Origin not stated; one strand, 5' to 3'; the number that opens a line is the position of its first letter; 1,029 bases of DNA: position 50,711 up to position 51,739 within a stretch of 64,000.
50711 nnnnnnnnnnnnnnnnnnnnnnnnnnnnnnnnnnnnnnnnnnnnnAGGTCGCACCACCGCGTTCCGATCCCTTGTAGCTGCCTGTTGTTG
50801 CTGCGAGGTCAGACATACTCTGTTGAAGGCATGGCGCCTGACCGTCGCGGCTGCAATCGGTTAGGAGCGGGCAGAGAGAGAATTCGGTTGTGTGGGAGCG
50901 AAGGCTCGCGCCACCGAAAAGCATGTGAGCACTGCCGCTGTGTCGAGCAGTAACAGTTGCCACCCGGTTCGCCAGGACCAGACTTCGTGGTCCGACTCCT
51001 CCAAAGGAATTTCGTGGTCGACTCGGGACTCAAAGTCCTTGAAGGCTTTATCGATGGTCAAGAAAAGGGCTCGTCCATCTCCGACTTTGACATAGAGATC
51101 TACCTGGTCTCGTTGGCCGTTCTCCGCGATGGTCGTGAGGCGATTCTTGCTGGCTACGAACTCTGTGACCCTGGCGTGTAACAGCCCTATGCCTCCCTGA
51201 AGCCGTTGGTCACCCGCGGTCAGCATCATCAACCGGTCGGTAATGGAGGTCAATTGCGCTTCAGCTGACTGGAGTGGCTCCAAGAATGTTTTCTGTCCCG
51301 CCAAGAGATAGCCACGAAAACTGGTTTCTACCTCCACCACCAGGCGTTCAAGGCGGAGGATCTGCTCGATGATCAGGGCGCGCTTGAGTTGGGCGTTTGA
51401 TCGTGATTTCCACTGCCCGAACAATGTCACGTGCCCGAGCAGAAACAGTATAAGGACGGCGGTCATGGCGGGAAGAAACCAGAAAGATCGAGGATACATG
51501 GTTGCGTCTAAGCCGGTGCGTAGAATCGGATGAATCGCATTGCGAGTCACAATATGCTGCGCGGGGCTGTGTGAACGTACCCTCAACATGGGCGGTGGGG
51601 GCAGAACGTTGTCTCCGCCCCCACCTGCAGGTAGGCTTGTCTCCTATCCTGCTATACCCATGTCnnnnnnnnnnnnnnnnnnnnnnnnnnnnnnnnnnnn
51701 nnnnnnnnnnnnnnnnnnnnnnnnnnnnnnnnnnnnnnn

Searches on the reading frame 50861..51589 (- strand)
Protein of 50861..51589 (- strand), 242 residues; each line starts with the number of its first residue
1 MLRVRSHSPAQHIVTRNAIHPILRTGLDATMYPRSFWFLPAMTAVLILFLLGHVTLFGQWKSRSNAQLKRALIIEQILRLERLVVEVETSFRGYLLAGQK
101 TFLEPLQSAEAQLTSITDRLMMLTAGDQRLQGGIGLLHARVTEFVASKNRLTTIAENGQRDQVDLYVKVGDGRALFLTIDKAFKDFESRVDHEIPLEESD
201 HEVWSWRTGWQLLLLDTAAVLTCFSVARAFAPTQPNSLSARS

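Call 3: search_protein_families(library=pfam, proteins=[window:50861-51589:-], max_evalue=0.01)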
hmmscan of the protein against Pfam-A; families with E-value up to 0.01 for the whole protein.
window:50861-51589:- (242 aa): 1 family
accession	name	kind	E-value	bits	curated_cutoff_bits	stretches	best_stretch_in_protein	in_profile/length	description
PF05227.19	CHASE3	-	2.1e-16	60.5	28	1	73-191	11-129/138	CHASE3 domain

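Call 63: search_protein_families(library=ncbifam, proteins=[window:50861-51589:-], max_evalue=0.01)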
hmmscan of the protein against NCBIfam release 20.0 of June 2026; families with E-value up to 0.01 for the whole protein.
window:50861-51589:- (242 aa): 0 families
